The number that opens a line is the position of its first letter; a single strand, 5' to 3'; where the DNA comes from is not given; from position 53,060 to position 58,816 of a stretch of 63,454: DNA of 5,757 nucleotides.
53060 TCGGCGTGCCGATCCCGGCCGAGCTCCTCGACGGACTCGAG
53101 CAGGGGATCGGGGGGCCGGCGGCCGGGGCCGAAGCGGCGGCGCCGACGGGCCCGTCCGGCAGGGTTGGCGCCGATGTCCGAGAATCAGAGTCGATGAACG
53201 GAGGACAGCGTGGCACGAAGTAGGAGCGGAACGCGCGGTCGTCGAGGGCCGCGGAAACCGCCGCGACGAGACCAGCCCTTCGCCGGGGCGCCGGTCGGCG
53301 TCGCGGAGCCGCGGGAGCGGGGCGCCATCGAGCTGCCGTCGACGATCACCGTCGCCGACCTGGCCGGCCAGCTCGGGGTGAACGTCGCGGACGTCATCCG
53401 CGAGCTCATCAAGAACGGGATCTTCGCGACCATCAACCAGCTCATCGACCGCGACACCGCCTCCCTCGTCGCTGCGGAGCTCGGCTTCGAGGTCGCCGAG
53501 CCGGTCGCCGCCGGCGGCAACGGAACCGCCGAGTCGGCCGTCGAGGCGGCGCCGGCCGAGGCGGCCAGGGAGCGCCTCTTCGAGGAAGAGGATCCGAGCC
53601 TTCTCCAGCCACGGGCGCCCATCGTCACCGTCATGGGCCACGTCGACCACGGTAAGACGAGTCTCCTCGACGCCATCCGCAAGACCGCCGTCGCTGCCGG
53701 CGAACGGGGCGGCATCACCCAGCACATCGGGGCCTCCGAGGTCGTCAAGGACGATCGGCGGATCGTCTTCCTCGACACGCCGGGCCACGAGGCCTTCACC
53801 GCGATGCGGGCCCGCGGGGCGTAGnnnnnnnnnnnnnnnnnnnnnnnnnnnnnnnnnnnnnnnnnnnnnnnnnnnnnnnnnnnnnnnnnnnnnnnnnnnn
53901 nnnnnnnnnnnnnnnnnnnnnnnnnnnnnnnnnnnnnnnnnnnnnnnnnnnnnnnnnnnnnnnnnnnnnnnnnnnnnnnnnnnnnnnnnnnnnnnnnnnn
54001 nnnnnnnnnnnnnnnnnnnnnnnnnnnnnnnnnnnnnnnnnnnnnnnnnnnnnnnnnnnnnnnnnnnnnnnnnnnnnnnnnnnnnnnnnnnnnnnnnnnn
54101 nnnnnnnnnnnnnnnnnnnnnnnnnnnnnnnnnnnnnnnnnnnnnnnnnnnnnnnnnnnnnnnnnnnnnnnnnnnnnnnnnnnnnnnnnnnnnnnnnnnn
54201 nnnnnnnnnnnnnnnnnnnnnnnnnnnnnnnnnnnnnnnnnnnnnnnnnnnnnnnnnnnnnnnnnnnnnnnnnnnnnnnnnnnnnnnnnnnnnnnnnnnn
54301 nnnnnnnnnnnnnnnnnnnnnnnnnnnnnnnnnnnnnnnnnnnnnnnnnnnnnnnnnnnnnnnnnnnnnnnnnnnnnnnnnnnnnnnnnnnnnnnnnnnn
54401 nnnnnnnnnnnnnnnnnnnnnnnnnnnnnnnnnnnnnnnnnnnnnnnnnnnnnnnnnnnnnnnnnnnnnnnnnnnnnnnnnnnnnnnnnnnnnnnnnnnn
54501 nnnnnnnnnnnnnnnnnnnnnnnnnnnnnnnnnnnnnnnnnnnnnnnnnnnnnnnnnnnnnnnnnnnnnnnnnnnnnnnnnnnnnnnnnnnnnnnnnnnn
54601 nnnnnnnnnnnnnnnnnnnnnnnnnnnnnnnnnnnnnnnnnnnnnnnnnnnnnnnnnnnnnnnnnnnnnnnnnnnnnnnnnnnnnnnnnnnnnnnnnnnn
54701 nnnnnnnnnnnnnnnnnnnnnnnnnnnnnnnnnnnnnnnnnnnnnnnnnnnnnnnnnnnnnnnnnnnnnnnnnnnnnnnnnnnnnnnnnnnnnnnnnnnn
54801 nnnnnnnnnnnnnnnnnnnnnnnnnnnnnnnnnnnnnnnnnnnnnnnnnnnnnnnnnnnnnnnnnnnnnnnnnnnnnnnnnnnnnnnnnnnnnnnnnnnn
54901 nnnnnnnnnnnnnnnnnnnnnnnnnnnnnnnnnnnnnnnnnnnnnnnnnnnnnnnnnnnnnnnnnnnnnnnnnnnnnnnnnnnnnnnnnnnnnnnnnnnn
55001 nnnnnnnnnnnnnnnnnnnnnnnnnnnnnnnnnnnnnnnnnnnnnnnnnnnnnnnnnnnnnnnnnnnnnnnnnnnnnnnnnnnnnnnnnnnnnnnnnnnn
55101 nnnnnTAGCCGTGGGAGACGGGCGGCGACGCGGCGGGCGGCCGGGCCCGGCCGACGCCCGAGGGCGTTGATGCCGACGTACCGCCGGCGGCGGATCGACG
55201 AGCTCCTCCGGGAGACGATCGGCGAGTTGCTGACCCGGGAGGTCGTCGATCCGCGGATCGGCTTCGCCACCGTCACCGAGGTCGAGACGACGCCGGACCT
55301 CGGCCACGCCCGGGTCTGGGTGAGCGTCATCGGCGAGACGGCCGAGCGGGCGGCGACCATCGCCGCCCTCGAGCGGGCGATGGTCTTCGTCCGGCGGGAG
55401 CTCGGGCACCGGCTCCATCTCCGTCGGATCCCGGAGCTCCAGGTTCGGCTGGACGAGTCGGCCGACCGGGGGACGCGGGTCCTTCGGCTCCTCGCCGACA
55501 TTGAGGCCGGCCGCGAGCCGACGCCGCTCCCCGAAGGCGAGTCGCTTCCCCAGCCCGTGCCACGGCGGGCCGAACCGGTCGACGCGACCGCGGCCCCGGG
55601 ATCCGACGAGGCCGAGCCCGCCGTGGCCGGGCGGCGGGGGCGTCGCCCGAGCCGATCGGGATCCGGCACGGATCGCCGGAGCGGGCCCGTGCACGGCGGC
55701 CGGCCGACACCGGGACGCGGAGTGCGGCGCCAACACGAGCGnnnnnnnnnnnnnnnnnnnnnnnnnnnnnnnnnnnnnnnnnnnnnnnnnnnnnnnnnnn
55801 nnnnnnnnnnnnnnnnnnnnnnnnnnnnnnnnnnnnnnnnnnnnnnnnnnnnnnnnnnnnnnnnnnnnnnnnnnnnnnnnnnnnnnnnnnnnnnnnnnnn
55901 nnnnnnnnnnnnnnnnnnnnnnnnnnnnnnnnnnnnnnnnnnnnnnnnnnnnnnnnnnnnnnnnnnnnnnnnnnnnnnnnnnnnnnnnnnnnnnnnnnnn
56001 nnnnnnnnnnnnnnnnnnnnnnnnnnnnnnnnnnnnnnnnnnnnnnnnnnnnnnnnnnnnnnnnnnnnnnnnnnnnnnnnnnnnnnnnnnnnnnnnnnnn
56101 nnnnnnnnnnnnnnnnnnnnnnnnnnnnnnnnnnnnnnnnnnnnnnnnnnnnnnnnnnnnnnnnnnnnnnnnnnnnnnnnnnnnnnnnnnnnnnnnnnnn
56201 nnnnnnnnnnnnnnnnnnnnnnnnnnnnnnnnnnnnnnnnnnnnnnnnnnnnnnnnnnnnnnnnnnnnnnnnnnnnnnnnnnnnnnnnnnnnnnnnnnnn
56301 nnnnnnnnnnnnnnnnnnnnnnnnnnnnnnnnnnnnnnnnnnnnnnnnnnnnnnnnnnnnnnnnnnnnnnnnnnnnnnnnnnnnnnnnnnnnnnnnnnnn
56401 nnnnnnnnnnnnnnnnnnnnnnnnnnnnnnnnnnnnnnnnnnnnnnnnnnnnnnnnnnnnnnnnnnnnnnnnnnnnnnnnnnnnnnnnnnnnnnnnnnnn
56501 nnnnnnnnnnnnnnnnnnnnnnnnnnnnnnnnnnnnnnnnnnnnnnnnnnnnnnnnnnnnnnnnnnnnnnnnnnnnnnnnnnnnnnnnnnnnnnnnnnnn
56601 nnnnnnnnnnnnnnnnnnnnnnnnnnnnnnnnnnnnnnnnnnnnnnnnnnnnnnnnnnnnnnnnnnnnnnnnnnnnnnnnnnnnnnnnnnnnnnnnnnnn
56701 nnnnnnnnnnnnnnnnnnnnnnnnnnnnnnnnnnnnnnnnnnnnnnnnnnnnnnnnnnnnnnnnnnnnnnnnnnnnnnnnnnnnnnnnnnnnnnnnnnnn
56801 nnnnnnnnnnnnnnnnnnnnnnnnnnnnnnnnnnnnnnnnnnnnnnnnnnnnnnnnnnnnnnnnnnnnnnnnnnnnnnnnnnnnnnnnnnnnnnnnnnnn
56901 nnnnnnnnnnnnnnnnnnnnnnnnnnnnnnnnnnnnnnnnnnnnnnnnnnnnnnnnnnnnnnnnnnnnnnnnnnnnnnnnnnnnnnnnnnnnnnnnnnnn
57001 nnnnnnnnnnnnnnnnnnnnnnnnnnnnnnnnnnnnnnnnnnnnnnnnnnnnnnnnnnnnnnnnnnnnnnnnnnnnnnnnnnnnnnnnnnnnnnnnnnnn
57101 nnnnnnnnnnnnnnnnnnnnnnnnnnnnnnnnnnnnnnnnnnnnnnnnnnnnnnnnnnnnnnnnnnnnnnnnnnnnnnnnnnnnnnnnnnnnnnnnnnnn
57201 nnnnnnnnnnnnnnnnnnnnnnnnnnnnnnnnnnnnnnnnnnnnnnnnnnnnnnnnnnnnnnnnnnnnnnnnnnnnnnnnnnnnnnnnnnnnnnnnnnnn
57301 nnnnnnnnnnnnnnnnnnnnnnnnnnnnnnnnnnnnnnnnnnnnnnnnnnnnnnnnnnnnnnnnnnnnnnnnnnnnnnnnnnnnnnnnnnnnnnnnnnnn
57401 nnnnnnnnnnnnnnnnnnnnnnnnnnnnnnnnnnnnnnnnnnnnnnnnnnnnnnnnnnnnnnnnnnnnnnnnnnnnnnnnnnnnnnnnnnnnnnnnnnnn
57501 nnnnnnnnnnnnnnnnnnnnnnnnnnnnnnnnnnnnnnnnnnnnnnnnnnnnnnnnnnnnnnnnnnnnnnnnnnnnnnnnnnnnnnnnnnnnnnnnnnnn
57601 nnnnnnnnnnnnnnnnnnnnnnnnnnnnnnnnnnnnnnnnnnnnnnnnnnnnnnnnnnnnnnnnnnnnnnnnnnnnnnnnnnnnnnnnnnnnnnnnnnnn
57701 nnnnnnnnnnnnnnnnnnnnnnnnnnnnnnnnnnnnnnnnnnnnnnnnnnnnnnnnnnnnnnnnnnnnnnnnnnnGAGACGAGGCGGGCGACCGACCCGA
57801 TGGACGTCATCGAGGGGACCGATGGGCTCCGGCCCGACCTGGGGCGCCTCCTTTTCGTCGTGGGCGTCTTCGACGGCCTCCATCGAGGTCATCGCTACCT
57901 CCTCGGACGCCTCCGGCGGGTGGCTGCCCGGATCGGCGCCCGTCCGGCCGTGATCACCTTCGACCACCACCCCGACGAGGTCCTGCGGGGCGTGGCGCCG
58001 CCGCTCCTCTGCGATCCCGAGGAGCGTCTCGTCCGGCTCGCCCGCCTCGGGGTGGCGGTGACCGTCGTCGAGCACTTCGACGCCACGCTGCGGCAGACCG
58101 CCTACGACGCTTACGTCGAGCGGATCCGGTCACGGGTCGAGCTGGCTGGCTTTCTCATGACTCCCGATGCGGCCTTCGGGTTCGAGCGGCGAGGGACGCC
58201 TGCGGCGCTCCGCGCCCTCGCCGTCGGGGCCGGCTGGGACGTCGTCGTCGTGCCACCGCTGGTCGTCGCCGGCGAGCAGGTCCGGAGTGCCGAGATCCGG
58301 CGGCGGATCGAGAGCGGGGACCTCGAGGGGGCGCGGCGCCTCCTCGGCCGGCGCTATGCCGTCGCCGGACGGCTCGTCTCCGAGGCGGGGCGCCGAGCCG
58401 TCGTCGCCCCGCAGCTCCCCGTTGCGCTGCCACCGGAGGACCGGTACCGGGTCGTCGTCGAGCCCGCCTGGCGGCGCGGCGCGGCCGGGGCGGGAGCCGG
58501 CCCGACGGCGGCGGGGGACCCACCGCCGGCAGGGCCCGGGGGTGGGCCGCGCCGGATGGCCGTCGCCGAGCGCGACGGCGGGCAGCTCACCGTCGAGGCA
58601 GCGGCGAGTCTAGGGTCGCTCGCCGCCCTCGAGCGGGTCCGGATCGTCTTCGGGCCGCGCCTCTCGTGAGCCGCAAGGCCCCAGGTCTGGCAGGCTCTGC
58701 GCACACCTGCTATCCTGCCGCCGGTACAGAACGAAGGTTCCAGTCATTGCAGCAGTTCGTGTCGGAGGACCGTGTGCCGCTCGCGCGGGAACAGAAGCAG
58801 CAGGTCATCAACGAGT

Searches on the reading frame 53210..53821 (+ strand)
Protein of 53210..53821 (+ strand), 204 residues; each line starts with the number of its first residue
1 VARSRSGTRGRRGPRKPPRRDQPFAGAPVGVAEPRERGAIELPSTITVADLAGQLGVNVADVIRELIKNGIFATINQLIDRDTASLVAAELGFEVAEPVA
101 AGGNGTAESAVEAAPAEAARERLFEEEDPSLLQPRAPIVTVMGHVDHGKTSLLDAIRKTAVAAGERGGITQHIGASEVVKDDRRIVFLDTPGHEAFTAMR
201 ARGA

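Call 18: find_encoding_contigs(protein=window:53210-53821:+, flank=3000, max_places=10)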
Protein seq(204 aa) (204 aa): no gene with exactly this product is on record in the collection.

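Call 56: list_cluster_members(proteins=[P0001, window:53210-53821:+, window:53825-55105:+, window:53870-55105:+, window:3916-4149:+, window:3094-3846:+])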
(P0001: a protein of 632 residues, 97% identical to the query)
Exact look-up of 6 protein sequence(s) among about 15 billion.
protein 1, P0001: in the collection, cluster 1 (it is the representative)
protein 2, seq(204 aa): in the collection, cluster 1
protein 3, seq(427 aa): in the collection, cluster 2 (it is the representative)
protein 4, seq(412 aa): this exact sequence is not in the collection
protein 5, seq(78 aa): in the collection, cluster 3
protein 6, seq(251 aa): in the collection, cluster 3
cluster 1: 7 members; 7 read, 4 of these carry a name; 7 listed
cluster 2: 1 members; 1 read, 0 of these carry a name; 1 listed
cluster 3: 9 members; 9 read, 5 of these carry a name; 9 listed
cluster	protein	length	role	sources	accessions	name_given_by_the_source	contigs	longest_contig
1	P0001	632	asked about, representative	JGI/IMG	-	translation initiation factor IF-2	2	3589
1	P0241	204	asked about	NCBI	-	-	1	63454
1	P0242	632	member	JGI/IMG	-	translation initiation factor IF-2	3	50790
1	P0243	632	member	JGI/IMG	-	translation initiation factor IF-2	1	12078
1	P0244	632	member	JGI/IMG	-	translation initiation factor IF-2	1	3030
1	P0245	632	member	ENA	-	-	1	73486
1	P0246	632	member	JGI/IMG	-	-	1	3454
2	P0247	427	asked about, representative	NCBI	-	-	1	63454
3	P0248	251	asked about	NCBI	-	-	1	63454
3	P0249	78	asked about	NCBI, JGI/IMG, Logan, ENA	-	-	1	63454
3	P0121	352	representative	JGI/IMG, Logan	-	cation:H+ antiporter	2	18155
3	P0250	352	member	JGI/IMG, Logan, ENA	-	cation:H+ antiporter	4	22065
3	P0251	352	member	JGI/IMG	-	cation:H+ antiporter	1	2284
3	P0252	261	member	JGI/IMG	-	cation:H+ antiporter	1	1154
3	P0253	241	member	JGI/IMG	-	cation:H+ antiporter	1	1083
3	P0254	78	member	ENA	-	-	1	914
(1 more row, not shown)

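Call 68: search_solved_structures(query=P0243, max_evalue=1e-50, show_alignments=1)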
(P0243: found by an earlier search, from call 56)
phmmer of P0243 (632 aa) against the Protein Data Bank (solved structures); distinct sequences matched with E-value up to 1e-50: 19.
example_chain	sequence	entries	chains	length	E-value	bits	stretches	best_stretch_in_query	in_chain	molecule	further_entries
3jcj_f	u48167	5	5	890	3.3e-169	567.7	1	5-631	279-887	Translation initiation factor IF-2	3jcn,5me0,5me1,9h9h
7uiu_x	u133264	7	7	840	2.6e-168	564.8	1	10-631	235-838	Translation initiation factor IF-2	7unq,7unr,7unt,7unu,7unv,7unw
6o7k_f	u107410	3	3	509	6.8e-160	537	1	132-631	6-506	Translation initiation factor IF-2 | Translation initiation factor IF2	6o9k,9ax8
1zo1_I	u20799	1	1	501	4.4e-159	534.3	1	133-631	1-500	translation initiation factor 2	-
5lmv_a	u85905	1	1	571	1.1e-158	533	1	117-624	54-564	Translation initiation factor IF-2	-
3j4j_A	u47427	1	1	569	1.3e-157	529.4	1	117-624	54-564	Translation initiation factor IF-2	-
4kjz_A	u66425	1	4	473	1e-124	420.8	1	117-533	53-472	Translation initiation factor IF-2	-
8qrn_7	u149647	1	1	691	6.6e-121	408.2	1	125-409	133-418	Translation initiation factor IF-2, mitochondrial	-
6rw5_7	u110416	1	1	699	7e-121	408.2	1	125-409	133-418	Translation initiation factor IF-2, mitochondrial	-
7po2_7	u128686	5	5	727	8.3e-121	407.9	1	125-409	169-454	Translation initiation factor IF-2, mitochondrial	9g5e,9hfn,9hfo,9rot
6gaw_BC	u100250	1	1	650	8.7e-121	407.9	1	125-409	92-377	Translation initiation factor IF-2, mitochondrial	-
6gaz_BC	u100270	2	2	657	9.1e-121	407.8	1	125-409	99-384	Translation initiation factor IF-2, mitochondrial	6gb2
9ojm_7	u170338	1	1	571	3.1e-120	406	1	126-409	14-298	Translation initiation factor IF-2, mitochondrial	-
3izy_P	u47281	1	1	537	6.7e-116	391.7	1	134-431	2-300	Translation initiation factor IF-2, mitochondrial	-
4b44_A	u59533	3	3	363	7e-100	338.8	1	117-414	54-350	TRANSLATION INITIATION FACTOR IF-2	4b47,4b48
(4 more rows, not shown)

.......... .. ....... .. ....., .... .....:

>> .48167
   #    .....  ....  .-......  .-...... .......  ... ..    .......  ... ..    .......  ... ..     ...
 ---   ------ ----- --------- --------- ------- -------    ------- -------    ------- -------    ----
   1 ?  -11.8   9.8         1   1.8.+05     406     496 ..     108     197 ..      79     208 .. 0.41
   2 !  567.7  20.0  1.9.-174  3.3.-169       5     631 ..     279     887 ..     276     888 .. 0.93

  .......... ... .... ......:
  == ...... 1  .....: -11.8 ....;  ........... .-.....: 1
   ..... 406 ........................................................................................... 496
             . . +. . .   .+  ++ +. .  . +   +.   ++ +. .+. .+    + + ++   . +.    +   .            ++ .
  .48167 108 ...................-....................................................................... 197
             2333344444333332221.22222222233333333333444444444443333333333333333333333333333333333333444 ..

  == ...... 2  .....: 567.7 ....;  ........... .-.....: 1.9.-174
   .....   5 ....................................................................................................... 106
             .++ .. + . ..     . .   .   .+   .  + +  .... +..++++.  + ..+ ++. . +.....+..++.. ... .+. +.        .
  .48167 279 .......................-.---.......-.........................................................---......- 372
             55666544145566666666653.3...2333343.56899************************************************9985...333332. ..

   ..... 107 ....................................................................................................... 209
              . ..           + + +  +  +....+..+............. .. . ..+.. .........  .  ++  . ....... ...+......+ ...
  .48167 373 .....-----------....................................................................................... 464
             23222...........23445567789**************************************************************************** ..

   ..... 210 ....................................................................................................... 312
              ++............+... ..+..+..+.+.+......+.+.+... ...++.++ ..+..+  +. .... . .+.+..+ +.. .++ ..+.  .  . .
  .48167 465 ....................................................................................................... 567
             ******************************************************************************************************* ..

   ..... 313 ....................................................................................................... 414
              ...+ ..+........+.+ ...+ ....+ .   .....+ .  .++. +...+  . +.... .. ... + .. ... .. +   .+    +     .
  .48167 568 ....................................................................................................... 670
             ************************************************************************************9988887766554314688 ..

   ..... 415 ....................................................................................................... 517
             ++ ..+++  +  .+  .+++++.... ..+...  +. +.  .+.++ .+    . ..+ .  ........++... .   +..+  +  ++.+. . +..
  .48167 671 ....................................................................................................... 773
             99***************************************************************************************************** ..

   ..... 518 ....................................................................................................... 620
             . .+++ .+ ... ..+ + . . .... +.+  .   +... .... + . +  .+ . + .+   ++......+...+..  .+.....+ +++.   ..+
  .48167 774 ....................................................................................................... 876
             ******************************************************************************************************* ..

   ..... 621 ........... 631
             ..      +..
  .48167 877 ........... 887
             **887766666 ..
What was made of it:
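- Checked: E. coli does have Gln at this IF2 position (call 68).
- The break falls between switch II and strand beta-4, inside one GTPase fold (alignment to solved IF2, call 68).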

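Call 73: find_encoding_contigs(protein=P0254, flank=3000, max_places=5)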
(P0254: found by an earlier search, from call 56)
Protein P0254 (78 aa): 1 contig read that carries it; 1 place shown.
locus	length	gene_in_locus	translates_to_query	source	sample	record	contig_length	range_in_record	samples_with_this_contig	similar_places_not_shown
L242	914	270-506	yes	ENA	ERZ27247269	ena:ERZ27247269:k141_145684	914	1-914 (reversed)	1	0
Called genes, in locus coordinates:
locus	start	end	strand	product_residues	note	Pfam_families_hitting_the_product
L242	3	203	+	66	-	?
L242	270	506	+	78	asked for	-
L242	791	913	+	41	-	?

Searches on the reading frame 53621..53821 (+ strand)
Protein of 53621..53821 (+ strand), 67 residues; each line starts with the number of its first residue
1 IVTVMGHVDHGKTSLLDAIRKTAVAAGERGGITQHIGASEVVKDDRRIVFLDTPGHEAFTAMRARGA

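Call 64: find_homologous_proteins(query=window:53621-53821:+, max_evalue=1e-20)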
Query seq(67 aa) (67 aa): 619 proteins with E <= 1e-20 among 3091 candidates; the best 120 are listed.
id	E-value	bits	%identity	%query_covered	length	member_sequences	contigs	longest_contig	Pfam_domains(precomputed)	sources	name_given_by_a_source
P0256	8.8e-32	125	91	100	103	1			PF01926.30,PF00009.34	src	-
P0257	4.4e-31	123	91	100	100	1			PF01926.30,PF00009.34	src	-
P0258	1.5e-29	118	94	94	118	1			PF01926.30,PF00009.34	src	-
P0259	3.2e-28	114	92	94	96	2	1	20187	PF01926.30,PF00009.34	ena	-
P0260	7.1e-27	109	82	100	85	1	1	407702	PF01926.30,PF00009.34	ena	-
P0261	7.5e-27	109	80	99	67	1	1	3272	PF01926.30,PF00009.34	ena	-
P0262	9.2e-27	109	79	100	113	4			PF01926.30,PF00009.34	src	-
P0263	1.1e-26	109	79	100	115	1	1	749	PF01926.30,PF00009.34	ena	-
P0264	1.3e-26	109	81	100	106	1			PF01926.30,PF00009.34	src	-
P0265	2.3e-26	108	81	100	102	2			PF01926.30,PF00009.34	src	-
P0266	3.2e-26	107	82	100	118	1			PF01926.30,PF00009.34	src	-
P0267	3.3e-26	107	81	100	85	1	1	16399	PF01926.30,PF00009.34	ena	-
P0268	3.5e-26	107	78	100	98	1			PF01926.30,PF00350.30,PF00009.34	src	-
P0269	3.9e-26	107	87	94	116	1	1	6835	PF01926.30,PF00009.34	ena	-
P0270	3.9e-26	107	81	100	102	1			PF01926.30,PF00009.34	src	-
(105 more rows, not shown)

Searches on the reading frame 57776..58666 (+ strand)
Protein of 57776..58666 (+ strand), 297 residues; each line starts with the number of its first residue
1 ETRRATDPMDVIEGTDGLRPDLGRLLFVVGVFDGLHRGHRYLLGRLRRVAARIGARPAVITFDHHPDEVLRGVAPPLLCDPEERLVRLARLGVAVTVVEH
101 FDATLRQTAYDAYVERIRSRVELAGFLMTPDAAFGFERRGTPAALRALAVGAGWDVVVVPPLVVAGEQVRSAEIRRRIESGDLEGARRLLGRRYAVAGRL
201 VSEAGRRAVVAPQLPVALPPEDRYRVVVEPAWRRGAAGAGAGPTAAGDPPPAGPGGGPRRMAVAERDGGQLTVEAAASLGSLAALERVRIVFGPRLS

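Call 47: search_protein_families(library=pfam, proteins=[window:57776-58666:+], max_evalue=0.00001)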
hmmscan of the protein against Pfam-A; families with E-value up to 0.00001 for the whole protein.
window:57776-58666:+ (297 aa): 1 family
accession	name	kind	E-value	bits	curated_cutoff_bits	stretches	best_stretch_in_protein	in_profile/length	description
PF06574.18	FAD_syn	-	3.4e-27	95.6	27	1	26-172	9-157/158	FAD synthetase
